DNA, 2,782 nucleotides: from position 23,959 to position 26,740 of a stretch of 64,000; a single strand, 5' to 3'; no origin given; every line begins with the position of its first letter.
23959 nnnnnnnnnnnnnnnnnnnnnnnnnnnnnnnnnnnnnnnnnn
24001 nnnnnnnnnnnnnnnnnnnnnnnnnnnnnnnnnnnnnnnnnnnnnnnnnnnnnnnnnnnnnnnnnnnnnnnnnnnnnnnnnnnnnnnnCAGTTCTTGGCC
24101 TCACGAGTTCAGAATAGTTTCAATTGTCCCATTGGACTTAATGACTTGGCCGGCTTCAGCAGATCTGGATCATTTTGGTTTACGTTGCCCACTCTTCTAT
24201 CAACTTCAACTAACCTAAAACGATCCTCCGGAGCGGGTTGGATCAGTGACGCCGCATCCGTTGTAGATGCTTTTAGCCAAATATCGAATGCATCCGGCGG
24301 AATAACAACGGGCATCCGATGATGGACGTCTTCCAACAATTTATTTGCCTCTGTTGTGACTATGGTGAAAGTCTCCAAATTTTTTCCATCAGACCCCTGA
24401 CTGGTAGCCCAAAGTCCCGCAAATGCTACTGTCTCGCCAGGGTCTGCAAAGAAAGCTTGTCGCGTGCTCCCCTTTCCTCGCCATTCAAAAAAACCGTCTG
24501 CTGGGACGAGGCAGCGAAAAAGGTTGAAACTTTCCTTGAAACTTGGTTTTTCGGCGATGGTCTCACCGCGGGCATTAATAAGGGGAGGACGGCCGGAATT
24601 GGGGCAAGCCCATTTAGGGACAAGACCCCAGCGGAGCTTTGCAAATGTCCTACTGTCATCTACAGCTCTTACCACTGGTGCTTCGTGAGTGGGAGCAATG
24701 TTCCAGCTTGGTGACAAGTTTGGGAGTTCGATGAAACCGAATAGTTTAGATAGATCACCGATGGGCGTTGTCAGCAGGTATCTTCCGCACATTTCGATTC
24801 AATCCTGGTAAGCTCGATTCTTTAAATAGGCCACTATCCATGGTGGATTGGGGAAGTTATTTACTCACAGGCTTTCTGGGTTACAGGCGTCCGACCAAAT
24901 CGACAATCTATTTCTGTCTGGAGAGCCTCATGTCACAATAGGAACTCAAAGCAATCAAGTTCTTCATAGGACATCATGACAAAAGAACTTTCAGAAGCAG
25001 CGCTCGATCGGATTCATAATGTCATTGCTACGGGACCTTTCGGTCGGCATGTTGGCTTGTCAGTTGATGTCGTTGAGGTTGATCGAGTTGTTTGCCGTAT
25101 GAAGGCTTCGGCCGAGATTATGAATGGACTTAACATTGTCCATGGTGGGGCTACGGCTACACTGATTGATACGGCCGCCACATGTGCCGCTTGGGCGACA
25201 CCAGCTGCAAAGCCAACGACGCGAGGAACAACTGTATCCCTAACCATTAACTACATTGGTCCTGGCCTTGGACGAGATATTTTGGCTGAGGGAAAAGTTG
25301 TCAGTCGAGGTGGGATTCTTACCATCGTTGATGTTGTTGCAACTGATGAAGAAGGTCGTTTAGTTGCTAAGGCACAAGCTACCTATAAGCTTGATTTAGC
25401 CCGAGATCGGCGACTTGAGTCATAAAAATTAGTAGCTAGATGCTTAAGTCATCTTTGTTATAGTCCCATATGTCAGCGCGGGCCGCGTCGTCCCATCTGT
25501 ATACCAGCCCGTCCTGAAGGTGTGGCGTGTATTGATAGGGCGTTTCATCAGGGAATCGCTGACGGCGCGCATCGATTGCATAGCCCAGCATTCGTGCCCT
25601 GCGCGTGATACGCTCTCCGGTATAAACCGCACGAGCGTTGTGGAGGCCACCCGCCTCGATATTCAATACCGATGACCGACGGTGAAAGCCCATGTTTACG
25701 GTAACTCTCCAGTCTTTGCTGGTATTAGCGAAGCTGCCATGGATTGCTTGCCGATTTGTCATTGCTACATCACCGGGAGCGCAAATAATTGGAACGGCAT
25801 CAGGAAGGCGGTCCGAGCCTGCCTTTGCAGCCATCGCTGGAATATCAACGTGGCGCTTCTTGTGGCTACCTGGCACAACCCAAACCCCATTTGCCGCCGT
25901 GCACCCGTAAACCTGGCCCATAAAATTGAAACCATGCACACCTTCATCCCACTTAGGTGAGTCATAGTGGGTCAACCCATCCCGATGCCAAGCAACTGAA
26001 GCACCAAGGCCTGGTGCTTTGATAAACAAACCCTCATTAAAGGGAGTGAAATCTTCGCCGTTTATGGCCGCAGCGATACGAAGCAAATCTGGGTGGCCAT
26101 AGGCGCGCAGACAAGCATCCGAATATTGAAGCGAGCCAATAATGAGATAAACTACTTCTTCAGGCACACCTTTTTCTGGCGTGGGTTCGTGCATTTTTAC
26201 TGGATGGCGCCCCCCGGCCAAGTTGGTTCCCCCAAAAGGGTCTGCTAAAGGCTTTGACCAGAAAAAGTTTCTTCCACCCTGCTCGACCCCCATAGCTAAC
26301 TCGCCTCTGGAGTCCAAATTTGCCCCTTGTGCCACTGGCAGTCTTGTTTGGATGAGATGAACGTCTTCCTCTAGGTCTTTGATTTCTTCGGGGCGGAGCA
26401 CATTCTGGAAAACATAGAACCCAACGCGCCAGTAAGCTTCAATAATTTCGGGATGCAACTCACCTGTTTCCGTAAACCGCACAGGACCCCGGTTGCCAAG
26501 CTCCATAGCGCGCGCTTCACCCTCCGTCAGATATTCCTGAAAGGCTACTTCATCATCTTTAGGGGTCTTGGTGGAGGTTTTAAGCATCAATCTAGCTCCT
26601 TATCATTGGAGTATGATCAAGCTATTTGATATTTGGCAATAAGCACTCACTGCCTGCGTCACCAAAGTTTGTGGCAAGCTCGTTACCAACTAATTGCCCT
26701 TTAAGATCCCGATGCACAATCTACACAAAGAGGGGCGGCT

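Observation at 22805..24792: Histidinol-dehydrogenase paralogue outside any his context, co-oriented 20 bp downstream of a SRAP gene; possible HpsN-like sulfonate dehydrogenase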

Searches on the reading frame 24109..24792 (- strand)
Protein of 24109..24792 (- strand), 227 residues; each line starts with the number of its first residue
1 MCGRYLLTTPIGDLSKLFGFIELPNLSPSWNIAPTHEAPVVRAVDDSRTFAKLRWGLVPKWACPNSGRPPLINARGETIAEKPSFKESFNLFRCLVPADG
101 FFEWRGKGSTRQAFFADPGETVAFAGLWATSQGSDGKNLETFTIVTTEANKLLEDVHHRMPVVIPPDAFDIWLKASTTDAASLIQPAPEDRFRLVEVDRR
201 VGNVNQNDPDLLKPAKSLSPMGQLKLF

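Call 4: search_protein_families(library=ncbifam, proteins=[window:24109-24792:-], max_evalue=0.00001)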
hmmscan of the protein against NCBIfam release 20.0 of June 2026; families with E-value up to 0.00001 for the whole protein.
window:24109-24792:- (227 aa): 1 family
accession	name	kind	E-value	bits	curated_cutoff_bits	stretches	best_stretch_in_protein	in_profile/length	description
NF007413.0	PRK09951.1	subfamily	3.8e-26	91.8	349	1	29-214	35-221/222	hypothetical protein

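Call 5: search_protein_families(library=pfam, proteins=[window:24109-24792:-], max_evalue=0.00001)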
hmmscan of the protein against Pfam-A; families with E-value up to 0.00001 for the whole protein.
window:24109-24792:- (227 aa): 1 family
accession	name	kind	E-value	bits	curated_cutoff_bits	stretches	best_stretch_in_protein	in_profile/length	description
PF02586.19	SRAP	-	2.7e-63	213.8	27.1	1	1-204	1-214/214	SOS response associated peptidase (SRAP)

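Call 64: search_solved_structures(query=window:24109-24792:-, show_alignments=1, max_evalue=1e-10)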
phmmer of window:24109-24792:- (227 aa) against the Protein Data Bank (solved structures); distinct sequences matched with E-value up to 1e-10: 11.
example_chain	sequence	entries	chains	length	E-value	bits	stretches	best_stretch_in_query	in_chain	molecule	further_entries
2f20_A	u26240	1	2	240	1.1e-23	87.4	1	39-213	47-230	conserved hypothetical protein, with conserved domain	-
6kcq_B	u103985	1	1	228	3.7e-23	85.7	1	28-215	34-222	SOS response-associated protein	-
6kbs_B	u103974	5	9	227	5.8e-23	85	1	29-215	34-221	SOS response-associated protein | SOS response-associated peptidase YedK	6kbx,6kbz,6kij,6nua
6nuh_A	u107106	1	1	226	6e-23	85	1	29-215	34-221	SOS response-associated peptidase YedK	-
8d2m_A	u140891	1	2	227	6.6e-23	84.9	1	29-215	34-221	Abasic site processing protein YedK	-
2icu_A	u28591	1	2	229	8e-23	84.6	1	28-214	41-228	Hypothetical protein yedK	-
6kbu_B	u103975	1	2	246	1.3e-22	83.9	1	29-214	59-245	SOS response-associated protein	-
6oe7_A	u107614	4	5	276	8.4e-21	78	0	27-115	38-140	Embryonic stem cell-specific 5-hydroxymethylcytosine-binding protein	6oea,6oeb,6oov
5ko9_A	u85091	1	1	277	8.5e-21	78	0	27-115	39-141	Embryonic stem cell-specific 5-hydroxymethylcytosine-binding protein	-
2bdv_A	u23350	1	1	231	3.1e-18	69.6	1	27-214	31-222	phage-related conserved hypothetical protein, BB2244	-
1zn6_A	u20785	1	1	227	1.1e-14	58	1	48-193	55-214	phage-related conserved hypothetical protein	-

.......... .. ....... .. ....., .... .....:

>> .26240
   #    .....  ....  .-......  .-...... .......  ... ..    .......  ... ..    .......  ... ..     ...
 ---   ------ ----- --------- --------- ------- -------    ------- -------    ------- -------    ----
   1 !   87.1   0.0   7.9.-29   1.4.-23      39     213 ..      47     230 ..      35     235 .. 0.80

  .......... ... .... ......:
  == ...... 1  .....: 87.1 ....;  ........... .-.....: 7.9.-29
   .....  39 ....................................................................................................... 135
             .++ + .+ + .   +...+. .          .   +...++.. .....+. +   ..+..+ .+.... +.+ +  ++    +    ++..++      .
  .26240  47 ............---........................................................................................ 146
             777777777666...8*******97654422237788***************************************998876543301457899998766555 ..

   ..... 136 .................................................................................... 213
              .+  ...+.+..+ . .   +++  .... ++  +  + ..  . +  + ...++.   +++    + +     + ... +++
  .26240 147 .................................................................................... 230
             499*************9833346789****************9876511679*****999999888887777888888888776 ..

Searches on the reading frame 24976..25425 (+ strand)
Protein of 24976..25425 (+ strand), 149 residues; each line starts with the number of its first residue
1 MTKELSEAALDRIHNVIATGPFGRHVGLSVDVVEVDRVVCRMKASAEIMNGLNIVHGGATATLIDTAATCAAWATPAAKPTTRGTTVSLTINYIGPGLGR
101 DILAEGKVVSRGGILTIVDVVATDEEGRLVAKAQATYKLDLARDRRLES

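Call 4: search_protein_families(library=ncbifam, proteins=[window:24976-25425:+], max_evalue=0.00001)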
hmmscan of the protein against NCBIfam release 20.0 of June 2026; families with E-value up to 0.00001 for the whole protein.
window:24976-25425:+ (149 aa): 3 families
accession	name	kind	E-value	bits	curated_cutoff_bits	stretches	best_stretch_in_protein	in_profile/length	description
TIGR00369.1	unchar_dom_1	domain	1.2e-15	57.6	36.6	1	25-137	5-115/117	hotdog fold thioesterase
NF008675.0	PRK11688.1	equivalog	3.7e-14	52.8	107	1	3-137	5-153/156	thioesterase family protein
TIGR02286.1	PaaD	equivalog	3.3e-08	33.7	118.9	1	26-133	4-107/114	hydroxyphenylacetyl-CoA thioesterase PaaI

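Call 5: search_protein_families(library=pfam, proteins=[window:24976-25425:+], max_evalue=0.00001)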
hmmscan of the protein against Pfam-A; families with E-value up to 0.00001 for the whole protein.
window:24976-25425:+ (149 aa): 2 families
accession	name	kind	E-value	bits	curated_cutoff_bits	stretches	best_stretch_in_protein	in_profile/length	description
PF03061.28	4HBT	-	9.1e-13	48.8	20.6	1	53-131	2-79/79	Thioesterase superfamily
PF14539.12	DUF4442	-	1.5e-07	32.1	25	1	18-137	11-130/132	Domain of unknown function (DUF4442)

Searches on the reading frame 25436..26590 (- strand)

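Call 4: search_protein_families(library=ncbifam, proteins=[window:25436-26590:-], max_evalue=0.00001)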
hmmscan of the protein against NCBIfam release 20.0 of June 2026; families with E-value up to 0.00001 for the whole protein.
window:25436-26590:- (384 aa): 0 families

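Call 5: search_protein_families(library=pfam, proteins=[window:25436-26590:-], max_evalue=0.00001)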
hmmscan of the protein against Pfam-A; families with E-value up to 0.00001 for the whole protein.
window:25436-26590:- (384 aa): 1 family
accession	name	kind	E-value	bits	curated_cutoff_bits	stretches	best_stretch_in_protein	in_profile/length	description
PF05721.19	PhyH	-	3.2e-14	54.1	22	1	55-295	3-211/213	Phytanoyl-CoA dioxygenase (PhyH)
